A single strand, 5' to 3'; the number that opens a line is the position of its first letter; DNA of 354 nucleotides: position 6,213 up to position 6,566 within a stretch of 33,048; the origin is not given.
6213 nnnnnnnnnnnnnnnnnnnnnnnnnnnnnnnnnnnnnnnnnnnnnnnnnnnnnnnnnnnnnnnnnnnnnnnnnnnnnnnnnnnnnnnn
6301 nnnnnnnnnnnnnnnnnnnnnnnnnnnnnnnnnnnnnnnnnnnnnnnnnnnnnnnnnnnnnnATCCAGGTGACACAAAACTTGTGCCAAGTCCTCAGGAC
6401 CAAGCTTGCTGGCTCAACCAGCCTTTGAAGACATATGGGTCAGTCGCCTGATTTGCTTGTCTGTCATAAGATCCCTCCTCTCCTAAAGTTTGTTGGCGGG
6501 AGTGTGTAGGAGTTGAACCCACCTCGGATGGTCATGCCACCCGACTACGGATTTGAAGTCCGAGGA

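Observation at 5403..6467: selD is itself a selenoprotein; the track ORF is N-terminally truncated at the UGA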

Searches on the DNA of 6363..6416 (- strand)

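Call 50: build_rna_model(alignment_id=A4, structure=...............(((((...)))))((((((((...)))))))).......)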
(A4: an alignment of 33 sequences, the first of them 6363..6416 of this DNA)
Model R1 built from alignment A4 (33 sequences, 54 columns); structure: as given.
model positions 54; base pairs 13; branch points 1; effective number of sequences 30.76; information 1.028 bits per position. Calibrated on 0.2 Mb of random sequence (short: E-values are rough).
structure used (alignment columns):
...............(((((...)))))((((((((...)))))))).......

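Call 51: search_with_rna_model(model_id=R1, sources=[window, L002, L016, L018, L021, L023, L024, L026, L027, L038, L050, L069, L076, L091, L092, L093, L005, L007, L010, L011, L017, L025, L028, L029, L031, L032, L033, L034, L035, L036, L042, L046, L047, L048, L053, L054, L055, L056, L059, L060, L062, L065, L066, L068, L070, L074, L077, L079, L080], max_evalue=10)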
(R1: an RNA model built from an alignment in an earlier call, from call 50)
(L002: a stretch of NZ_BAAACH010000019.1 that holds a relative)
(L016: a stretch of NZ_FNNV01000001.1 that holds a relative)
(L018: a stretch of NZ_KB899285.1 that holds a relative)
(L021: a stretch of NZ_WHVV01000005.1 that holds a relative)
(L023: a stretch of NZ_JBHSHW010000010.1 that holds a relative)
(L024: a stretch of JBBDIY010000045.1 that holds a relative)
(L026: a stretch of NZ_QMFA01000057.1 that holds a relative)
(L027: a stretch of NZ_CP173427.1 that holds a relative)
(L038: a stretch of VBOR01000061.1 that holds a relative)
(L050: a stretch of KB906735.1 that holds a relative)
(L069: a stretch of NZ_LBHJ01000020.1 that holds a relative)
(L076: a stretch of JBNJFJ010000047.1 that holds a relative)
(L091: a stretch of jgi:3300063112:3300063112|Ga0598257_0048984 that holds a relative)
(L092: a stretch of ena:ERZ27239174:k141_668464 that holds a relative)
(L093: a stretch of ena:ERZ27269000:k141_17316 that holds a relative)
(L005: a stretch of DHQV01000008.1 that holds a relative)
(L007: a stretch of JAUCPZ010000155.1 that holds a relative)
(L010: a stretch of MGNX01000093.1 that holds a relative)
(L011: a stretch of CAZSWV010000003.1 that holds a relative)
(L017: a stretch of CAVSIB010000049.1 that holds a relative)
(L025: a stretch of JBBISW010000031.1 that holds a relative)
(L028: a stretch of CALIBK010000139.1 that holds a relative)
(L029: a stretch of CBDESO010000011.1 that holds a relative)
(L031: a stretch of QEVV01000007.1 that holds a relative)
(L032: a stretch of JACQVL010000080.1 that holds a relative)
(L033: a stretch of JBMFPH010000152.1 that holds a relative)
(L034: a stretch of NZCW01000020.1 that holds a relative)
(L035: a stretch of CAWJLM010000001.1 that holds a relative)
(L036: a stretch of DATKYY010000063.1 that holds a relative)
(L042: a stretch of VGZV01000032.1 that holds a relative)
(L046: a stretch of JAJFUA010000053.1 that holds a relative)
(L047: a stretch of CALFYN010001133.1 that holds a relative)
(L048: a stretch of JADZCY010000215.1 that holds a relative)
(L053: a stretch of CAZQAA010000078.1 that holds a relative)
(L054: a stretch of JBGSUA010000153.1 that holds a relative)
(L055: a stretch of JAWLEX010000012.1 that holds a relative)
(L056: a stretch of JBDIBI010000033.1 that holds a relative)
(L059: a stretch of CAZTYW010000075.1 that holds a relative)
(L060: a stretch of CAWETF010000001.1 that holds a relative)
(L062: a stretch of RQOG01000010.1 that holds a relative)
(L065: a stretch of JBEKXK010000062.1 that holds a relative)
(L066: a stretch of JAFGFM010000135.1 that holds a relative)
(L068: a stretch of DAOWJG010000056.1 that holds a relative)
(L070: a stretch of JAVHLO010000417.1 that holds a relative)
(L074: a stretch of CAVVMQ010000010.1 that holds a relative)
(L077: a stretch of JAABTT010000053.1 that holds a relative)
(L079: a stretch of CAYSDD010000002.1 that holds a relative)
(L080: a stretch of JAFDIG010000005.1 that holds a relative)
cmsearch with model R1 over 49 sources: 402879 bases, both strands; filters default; matches with E-value up to 10: 53.
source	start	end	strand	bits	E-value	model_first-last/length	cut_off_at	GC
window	6363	6416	-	65.8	4.9e-17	1-54/54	no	0.52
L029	4040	4093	+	59.4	3.8e-15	1-54/54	no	0.59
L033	4046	4099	+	49.4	3.6e-12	1-54/54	no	0.72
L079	4046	4099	+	43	3.1e-10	1-54/54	no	0.69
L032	4052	4105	+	42.2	5.4e-10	1-54/54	no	0.74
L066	1113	1166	+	41.4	9.2e-10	1-54/54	no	0.56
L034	1773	1826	+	40.8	1.3e-09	1-54/54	no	0.57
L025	4049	4102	+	40.8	1.4e-09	1-54/54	no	0.5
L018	4052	4105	+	38.8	5.5e-09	1-54/54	no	0.67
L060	4052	4105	+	38.7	5.9e-09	1-54/54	no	0.56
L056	4031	4084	+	38.5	6.6e-09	1-54/54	no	0.41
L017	4031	4084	+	37.5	1.3e-08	1-54/54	no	0.48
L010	4040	4093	+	37.4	1.4e-08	1-54/54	no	0.69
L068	139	192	+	37.2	1.6e-08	1-54/54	no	0.52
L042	4049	4102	+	36.8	2.2e-08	1-54/54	no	0.63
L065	4052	4105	+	36.6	2.5e-08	1-54/54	no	0.59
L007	4052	4105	+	35.4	5.4e-08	1-54/54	no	0.63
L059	4052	4105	+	34.7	9.2e-08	1-54/54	no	0.61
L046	3146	3199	+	34.6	9.6e-08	1-54/54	no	0.59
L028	4031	4084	+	33.9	1.5e-07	1-54/54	no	0.44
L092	1552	1605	+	31.7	7.2e-07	1-54/54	no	0.52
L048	4049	4102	+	30.6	1.5e-06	1-54/54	no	0.63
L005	4052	4104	+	30.2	1.9e-06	1-54/54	no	0.6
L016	4031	4084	+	30.2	2e-06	1-54/54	no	0.61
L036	1638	1691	+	29.3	3.6e-06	1-54/54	no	0.57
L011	4037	4081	+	29.2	4e-06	1-54/54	no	0.64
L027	4052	4105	+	27.8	9.9e-06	1-54/54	no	0.63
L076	4031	4084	+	27.3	1.5e-05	1-54/54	no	0.46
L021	4031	4084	+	25.9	3.8e-05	1-54/54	no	0.52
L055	1608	1667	+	23.5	0.0002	1-54/54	no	0.63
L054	2590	2649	+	23.4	0.00021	1-54/54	no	0.57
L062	4052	4105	+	22.5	0.00039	1-54/54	no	0.43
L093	1549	1602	+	22.3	0.00044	1-54/54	no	0.56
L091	769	822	+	21.7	0.00068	1-54/54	no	0.54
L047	4040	4093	+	21.2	0.00098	1-54/54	no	0.56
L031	4043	4096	+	20.5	0.0016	1-54/54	no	0.57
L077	4031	4084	+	17.7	0.011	1-54/54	no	0.65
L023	4031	4084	+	15.7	0.04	1-54/54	no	0.69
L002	4034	4087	+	15.5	0.049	1-54/54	no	0.35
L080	2276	2306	+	15.3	0.054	1-54/54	no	0.35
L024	4031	4084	+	14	0.14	1-54/54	no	0.44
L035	4052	4105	+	13.7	0.17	1-54/54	no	0.59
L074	4052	4105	+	13.5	0.19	1-54/54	no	0.63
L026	3468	3521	+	12.7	0.32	1-54/54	no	0.63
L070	754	782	+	12.7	0.33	1-54/54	no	0.69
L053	2261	2309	+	10.9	1.2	1-54/54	no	0.53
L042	5619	5631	+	9.5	2.9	1-54/54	no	0.54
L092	1846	1877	+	9.5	2.9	16-47/54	no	0.56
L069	4576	4652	+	9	4.2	1-54/54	no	0.64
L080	4031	4048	+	8.9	4.4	1-54/54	no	0.44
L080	3411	3423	-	8.4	6.3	1-54/54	no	0.31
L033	3815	3838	-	8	8.3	1-54/54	no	0.54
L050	17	41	-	7.9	8.9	1-54/54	no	0.6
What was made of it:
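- A covariance model of the element separates Sec-type from Cys-type genes only partly, because coding conservation dominates it (call 51).
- Tried and rejected: A model of the 54-nt element (R1, calls 50, 51) found only the selD site in the window.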
